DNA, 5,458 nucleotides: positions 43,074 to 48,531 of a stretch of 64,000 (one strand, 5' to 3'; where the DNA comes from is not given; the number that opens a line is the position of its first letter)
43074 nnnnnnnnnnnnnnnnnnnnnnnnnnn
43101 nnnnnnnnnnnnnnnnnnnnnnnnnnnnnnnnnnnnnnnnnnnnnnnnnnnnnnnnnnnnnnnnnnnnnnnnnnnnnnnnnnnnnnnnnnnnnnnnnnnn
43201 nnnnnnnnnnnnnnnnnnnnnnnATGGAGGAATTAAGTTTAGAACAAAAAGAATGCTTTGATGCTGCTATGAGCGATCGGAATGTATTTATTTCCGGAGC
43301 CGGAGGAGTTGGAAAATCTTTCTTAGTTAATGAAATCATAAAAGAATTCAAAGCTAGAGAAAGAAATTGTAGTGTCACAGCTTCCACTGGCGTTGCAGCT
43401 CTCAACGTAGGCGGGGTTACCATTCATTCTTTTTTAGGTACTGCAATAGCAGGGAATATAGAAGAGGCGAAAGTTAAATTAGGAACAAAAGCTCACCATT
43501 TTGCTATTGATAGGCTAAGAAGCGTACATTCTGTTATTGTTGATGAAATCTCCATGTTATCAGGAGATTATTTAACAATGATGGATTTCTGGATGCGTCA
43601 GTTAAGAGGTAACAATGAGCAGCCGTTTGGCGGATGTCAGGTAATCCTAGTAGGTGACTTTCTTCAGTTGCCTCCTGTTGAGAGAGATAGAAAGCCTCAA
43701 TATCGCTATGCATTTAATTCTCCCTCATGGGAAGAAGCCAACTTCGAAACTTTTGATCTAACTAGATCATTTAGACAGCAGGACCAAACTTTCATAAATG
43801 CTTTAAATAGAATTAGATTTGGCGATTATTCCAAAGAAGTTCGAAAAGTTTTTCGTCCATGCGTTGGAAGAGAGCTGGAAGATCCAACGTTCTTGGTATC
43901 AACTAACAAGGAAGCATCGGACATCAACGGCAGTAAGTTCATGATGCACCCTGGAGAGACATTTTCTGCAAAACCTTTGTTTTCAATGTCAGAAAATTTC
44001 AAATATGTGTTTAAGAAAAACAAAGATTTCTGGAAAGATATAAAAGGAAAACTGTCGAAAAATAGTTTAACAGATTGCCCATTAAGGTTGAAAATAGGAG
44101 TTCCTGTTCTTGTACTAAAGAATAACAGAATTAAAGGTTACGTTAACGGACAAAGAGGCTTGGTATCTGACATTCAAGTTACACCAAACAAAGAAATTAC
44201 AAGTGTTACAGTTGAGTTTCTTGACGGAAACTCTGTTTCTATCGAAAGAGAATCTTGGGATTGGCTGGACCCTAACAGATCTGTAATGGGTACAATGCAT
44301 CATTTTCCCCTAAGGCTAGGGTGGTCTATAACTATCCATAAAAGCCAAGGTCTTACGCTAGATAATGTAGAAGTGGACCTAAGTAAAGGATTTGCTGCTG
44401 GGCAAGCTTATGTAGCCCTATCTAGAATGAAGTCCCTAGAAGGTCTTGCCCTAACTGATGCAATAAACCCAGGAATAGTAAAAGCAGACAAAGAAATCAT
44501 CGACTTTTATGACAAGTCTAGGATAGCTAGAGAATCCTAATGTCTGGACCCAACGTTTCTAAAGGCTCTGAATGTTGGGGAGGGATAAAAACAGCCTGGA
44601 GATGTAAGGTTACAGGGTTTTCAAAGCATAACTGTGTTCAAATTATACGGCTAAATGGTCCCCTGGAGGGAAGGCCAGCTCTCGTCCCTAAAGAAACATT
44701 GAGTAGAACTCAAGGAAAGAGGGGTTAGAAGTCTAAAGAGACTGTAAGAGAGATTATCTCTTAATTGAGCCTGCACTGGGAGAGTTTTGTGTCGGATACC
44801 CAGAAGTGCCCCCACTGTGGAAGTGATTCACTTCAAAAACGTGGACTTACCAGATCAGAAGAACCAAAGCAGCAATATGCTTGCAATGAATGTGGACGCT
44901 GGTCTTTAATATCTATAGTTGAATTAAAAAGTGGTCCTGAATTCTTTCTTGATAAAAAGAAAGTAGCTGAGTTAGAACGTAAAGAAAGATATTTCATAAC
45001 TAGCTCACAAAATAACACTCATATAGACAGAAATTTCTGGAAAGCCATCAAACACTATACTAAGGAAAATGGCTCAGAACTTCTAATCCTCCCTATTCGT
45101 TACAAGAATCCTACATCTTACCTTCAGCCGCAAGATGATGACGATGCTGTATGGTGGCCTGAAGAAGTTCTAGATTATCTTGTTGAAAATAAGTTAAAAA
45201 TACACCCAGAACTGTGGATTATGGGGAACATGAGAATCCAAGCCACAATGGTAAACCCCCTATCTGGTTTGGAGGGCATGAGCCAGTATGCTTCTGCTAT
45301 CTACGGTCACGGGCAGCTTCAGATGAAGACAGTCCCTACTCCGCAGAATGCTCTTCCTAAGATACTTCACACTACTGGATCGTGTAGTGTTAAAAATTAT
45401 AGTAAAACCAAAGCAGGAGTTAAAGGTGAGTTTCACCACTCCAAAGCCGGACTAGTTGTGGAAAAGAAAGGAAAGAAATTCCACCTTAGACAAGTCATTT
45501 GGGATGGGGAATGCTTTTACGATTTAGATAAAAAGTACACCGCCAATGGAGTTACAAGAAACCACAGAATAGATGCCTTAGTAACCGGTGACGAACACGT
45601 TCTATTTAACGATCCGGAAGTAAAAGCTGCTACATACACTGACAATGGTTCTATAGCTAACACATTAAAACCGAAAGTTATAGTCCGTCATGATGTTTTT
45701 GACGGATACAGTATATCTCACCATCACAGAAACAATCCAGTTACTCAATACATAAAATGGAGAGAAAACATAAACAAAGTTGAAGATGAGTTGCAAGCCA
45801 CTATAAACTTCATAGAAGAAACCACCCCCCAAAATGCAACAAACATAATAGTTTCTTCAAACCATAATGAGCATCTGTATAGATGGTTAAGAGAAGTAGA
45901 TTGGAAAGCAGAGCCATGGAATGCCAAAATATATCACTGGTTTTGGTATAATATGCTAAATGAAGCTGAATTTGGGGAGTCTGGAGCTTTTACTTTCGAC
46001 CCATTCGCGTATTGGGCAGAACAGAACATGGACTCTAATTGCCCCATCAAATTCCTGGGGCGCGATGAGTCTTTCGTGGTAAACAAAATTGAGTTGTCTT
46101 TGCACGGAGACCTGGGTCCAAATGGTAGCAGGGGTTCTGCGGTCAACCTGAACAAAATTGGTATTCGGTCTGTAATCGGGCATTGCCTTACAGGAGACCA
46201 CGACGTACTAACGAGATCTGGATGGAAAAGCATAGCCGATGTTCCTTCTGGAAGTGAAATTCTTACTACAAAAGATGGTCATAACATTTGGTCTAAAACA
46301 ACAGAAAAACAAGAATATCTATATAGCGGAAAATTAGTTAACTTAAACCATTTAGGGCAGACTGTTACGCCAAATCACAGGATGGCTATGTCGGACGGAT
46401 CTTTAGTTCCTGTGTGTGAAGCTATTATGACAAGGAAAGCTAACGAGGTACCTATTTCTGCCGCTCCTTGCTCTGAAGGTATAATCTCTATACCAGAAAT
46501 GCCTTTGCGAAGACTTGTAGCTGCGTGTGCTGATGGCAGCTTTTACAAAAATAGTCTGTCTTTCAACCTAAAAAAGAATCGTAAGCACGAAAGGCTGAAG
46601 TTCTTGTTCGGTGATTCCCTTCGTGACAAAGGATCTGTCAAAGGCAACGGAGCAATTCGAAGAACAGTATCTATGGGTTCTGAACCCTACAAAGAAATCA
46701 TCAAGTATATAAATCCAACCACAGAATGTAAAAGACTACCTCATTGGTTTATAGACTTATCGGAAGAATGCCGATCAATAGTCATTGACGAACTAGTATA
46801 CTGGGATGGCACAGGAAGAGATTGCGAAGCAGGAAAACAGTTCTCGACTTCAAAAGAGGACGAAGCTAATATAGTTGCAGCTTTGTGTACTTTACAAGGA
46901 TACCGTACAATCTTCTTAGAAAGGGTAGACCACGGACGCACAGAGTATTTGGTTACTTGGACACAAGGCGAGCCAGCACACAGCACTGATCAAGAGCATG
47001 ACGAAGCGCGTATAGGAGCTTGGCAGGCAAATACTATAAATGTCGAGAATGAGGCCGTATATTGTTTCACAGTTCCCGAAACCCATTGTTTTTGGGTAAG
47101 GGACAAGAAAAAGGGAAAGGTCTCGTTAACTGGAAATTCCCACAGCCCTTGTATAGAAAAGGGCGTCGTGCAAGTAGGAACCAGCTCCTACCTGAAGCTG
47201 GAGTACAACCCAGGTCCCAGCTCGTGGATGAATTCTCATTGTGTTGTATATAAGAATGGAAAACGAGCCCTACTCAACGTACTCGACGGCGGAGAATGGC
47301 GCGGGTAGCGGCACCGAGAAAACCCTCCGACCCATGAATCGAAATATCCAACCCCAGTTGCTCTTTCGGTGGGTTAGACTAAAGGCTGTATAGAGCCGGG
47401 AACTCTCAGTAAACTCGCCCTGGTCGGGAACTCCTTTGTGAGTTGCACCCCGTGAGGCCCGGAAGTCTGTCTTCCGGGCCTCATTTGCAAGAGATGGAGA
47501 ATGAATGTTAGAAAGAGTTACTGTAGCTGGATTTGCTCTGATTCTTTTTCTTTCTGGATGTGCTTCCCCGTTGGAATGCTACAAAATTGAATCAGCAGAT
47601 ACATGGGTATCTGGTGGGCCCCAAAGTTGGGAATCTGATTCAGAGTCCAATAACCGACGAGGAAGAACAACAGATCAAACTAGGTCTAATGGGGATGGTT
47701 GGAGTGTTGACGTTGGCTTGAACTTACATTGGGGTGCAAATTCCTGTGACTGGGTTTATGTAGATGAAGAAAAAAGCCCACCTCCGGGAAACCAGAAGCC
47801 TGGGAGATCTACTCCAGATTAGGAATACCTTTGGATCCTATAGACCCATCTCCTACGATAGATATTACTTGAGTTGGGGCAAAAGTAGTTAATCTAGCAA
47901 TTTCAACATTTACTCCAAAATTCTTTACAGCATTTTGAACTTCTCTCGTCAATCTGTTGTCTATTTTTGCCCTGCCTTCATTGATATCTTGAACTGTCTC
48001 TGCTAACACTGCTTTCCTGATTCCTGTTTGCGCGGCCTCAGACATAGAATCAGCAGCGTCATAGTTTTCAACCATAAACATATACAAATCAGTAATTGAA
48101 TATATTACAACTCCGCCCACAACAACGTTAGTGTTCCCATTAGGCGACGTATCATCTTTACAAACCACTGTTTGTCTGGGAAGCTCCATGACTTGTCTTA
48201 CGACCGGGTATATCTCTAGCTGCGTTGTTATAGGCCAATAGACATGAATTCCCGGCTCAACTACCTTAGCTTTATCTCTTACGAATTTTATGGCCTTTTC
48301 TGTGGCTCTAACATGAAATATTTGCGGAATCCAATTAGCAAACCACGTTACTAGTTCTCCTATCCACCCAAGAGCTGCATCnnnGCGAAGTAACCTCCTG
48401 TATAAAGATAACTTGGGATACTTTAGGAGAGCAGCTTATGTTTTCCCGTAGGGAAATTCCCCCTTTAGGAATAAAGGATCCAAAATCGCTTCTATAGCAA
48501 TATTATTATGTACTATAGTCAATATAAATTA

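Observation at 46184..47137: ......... intein inserted exactly inside the GH|xH active-site motif of a metallophosphoesterase-like gene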

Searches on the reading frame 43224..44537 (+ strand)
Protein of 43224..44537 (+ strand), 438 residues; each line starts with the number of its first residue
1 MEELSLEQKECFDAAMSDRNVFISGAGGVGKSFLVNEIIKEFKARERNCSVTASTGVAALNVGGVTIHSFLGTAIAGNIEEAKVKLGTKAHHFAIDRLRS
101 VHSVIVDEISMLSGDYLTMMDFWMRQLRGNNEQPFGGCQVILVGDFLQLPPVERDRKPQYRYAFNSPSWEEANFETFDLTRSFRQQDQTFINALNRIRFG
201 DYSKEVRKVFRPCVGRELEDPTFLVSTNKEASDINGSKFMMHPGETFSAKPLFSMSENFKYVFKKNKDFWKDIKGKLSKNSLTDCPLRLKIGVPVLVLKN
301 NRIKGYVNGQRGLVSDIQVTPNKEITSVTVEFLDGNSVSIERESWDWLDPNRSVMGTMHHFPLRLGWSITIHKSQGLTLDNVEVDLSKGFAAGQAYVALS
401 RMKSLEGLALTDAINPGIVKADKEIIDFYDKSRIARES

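Call 29: search_protein_families(library=phrogs, proteins=[window:43224-44537:+], max_evalue=0.00001)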
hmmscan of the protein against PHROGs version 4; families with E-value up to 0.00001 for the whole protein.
window:43224-44537:+ (438 aa): 4 families
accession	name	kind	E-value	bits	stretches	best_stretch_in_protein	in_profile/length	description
phrog_325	-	DNA, RNA and nucleotide metabolism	1.2e-73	249.9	1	1-432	468-890/986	Dda-like helicase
phrog_30356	-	DNA, RNA and nucleotide metabolism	6.6e-39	134.6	2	10-240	10-242/823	helicase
phrog_4412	-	DNA, RNA and nucleotide metabolism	6.8e-17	62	1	4-207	331-511/743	exonuclease V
phrog_25471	-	unknown function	1.1e-09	39.6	1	3-126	2-142/162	-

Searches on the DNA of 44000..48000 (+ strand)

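Call 8: search_dna_similar(query=window:44000-48000:+, collection=phages, mode=near, max_rows=20)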
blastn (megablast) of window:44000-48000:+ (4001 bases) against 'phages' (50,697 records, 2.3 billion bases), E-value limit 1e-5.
No match.

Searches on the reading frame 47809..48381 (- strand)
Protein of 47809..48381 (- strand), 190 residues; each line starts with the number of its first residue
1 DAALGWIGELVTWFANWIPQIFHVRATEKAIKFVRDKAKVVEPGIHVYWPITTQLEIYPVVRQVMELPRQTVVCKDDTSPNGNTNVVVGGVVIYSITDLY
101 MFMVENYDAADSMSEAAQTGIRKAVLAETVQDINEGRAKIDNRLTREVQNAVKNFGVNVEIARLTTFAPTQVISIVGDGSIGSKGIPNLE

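Call 75: search_protein_families(library=pfam, proteins=[window:47809-48381:-], max_evalue=0.001)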
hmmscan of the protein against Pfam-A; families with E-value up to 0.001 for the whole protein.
window:47809-48381:- (190 aa): 1 family
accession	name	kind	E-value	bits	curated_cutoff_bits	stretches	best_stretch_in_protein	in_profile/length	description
PF01145.31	Band_7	-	5.8e-17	62.7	23.6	1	36-173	15-151/176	SPFH domain / Band 7 family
